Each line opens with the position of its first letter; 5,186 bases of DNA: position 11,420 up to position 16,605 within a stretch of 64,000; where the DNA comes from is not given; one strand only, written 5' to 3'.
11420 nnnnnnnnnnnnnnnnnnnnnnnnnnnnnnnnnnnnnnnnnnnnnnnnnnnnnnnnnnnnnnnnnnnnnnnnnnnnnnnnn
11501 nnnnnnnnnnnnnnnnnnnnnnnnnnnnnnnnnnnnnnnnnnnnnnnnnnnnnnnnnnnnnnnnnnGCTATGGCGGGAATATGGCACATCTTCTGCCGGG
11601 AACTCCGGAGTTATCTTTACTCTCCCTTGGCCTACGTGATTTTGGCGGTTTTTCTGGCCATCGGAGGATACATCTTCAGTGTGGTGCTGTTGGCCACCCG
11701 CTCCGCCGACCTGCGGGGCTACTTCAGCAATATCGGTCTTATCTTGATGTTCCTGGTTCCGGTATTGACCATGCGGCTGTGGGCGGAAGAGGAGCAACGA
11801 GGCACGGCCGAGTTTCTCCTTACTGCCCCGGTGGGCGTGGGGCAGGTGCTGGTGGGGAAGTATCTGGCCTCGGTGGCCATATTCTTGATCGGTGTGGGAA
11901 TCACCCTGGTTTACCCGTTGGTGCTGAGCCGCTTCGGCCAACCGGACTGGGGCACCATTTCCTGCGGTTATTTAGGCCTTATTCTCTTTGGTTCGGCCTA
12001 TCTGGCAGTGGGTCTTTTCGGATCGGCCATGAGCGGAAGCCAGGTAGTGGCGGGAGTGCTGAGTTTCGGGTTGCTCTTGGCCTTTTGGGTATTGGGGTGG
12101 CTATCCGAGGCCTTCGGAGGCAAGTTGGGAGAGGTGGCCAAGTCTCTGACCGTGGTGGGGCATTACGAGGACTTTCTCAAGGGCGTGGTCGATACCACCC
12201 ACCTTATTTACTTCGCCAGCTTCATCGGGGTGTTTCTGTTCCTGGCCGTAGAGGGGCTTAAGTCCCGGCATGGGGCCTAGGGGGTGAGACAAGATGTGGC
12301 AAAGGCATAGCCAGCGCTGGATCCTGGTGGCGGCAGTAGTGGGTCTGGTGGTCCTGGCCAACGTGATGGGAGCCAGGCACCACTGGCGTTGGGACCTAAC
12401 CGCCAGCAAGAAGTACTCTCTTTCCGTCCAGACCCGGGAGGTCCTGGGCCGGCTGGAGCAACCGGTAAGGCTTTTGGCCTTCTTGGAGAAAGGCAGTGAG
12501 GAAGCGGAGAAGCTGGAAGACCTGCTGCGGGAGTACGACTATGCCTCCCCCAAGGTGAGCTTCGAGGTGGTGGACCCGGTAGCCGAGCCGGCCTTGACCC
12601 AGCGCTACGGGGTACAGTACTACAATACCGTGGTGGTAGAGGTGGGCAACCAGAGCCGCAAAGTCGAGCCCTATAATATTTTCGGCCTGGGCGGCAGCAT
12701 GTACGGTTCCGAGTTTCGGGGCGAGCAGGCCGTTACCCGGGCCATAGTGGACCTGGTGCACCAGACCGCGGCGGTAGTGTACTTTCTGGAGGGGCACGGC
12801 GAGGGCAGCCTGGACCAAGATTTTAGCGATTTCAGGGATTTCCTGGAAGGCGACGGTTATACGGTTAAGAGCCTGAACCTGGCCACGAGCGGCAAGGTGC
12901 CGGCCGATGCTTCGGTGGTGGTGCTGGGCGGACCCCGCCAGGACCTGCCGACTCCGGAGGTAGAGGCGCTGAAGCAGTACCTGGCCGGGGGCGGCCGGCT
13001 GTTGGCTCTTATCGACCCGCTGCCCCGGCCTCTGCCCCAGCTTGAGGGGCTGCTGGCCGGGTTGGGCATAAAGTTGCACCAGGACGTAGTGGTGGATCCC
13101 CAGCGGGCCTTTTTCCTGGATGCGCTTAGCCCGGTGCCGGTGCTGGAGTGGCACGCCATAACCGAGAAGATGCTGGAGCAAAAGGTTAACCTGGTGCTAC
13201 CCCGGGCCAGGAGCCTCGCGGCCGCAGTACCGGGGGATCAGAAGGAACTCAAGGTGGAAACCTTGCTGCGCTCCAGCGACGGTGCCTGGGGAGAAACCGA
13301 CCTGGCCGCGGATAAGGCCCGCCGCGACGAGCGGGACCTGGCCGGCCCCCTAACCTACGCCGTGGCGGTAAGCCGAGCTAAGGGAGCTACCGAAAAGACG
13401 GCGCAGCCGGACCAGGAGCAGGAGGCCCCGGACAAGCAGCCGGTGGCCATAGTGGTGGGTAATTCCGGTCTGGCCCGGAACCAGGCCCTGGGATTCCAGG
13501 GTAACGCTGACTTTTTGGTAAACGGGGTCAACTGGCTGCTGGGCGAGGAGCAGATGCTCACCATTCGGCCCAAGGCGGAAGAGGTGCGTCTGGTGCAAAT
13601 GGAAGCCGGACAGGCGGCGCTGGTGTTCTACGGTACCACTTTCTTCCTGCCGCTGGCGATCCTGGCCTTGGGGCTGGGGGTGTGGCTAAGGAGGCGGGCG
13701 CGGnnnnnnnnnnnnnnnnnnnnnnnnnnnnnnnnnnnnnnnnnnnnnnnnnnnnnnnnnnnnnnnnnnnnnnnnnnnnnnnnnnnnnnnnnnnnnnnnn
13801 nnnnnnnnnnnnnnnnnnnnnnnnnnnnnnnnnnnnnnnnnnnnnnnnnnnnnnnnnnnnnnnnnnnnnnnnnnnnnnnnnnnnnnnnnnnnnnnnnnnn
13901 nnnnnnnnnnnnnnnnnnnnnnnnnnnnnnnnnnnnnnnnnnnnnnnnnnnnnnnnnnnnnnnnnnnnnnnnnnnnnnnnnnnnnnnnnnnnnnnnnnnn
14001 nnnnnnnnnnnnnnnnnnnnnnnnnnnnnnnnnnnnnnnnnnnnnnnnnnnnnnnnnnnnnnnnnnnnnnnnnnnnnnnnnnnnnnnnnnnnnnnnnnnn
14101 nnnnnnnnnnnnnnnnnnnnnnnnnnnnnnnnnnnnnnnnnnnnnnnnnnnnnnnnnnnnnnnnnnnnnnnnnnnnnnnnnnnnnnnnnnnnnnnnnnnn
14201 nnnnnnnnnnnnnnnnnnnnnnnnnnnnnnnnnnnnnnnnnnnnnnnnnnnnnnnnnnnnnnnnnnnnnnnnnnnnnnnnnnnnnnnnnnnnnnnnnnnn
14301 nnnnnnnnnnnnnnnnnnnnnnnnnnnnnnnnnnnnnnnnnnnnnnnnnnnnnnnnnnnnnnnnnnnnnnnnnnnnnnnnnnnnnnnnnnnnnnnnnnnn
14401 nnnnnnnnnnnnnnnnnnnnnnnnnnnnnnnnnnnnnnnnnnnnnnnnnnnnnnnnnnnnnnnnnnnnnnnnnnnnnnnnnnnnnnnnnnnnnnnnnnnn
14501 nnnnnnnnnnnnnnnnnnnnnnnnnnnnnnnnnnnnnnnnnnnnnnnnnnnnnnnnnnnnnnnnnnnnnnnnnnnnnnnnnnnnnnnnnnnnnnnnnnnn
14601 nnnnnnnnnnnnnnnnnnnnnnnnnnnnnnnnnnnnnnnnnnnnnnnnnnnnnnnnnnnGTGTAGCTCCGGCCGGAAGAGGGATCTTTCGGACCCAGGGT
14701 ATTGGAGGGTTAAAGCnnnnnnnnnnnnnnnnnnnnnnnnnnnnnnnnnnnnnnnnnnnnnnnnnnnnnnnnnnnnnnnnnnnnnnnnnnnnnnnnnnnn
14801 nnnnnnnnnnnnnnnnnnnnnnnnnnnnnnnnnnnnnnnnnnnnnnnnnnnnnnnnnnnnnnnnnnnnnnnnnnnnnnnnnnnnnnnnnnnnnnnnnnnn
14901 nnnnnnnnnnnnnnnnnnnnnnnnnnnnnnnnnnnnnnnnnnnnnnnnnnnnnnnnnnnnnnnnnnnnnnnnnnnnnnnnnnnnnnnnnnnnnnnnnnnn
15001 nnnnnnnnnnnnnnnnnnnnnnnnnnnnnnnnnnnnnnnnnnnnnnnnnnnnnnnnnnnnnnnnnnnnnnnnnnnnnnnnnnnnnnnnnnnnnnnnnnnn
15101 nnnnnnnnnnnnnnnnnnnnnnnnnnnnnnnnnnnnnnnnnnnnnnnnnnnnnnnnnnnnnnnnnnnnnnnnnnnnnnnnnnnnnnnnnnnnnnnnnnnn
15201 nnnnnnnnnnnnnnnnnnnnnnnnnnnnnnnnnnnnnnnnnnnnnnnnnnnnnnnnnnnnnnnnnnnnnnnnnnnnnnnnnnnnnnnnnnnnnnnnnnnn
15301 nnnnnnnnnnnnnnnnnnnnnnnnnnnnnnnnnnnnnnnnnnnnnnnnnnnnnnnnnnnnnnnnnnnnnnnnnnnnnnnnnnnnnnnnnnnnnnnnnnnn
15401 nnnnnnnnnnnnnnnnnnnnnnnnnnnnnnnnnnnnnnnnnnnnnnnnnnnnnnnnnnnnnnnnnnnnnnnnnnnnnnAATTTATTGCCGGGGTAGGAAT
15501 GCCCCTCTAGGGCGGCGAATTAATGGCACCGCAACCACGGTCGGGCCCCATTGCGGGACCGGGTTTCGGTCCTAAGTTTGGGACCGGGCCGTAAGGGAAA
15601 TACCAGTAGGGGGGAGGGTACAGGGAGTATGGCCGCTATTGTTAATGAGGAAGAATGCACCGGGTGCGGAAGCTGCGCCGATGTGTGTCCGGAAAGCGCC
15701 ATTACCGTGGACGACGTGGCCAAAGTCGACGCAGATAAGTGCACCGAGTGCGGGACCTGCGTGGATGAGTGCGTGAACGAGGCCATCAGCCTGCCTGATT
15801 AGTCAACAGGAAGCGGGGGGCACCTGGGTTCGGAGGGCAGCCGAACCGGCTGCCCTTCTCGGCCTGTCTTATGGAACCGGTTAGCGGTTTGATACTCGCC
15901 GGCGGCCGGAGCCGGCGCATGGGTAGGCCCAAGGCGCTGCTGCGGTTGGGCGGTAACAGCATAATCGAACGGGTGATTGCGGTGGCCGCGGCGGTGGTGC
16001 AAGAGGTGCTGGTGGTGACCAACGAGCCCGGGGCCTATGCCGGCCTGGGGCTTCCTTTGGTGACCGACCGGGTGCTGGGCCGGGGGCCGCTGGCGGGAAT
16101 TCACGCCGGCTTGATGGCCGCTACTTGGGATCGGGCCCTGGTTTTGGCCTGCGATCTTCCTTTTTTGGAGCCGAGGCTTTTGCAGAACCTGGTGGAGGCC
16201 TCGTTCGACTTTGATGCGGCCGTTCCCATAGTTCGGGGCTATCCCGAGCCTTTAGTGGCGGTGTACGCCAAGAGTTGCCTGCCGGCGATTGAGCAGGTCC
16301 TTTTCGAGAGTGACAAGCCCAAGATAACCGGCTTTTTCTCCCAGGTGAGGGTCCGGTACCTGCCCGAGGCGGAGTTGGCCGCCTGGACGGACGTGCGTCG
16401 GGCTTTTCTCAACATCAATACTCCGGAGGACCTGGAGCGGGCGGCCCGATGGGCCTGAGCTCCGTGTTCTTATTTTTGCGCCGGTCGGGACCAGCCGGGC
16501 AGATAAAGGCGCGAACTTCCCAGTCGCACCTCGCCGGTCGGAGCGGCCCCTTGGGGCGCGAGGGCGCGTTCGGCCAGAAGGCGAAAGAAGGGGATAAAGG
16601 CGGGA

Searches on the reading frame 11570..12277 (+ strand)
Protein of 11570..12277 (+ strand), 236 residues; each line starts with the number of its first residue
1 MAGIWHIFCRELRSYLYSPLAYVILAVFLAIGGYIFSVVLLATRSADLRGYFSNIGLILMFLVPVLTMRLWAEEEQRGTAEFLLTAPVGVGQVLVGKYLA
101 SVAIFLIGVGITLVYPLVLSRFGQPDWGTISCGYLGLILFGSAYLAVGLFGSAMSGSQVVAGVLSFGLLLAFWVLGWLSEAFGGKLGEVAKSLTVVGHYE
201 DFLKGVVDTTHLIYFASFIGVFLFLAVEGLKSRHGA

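Call 24: search_protein_families(library=pfam, proteins=[window:11570-12277:+], max_evalue=0.001)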
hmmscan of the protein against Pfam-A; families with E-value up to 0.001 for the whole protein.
window:11570-12277:+ (236 aa): 5 families
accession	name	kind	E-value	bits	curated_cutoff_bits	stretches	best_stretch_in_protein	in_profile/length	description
PF12698.13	ABC2_membrane_3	-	5.3e-08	32.8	31.6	1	51-183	164-296/347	ABC-2 family transporter protein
PF12679.13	ABC2_membrane_2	-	9.6e-08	32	27.2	1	55-176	74-199/283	ABC-2 family transporter protein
PF13346.12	ABC2_membrane_5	-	9e-07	29.1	25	1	35-179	17-165/205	ABC-2 family transporter protein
PF01061.29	ABC2_membrane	-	9.7e-05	22.4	26.9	1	4-175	3-176/211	ABC-2 type transporter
PF12730.13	ABC2_membrane_4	-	0.0005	20.5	27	1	25-130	20-134/179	ABC-2 family transporter protein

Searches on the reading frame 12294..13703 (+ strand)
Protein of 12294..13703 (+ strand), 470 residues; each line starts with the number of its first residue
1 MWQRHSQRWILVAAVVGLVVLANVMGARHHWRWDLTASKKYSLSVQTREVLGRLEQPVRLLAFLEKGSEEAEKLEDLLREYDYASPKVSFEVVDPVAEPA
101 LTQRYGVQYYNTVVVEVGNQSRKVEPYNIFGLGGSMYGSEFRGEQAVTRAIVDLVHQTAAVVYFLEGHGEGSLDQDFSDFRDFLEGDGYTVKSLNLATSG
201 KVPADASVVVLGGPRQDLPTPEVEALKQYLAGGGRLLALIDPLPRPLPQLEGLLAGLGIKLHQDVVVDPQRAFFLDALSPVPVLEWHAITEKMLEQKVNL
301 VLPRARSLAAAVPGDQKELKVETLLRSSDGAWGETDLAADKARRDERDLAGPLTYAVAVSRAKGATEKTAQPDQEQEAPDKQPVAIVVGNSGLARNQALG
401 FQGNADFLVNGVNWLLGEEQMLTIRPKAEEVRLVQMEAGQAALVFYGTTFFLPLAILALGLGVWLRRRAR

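Call 24: search_protein_families(library=pfam, proteins=[window:12294-13703:+], max_evalue=0.001)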
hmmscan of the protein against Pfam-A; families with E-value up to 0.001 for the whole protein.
window:12294-13703:+ (470 aa): 4 families
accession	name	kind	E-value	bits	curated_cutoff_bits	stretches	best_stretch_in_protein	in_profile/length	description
PF09822.16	ABC_transp_aux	-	8.9e-27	94.5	34.7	1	161-410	3-287/288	ABC-type uncharacterized transport system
PF23357.1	DUF7088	-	1.1e-14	54.9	27.8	1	38-125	2-99/105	Domain of unknown function (DUF7088)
PF14258.12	DUF4350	-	4e-09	37.4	30.4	1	178-410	10-179/181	Domain of unknown function (DUF4350)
PF23355.1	IFT52_GIFT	-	0.00013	21.6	27.2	1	203-267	43-109/246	IFT52 GIFT domain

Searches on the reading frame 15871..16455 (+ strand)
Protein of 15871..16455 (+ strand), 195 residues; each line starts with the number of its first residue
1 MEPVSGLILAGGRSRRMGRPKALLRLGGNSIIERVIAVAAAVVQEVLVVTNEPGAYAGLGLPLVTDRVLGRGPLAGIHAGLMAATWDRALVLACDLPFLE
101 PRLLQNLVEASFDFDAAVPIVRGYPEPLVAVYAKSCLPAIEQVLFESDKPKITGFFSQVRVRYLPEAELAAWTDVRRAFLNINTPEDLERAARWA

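Call 24: search_protein_families(library=pfam, proteins=[window:15871-16455:+], max_evalue=0.001)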
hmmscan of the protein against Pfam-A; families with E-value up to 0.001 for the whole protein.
window:15871-16455:+ (195 aa): 1 family
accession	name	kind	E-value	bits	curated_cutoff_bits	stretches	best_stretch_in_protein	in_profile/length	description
PF12804.13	NTP_transf_3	-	1.2e-40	139.7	27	1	6-148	1-149/160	MobA-like NTP transferase domain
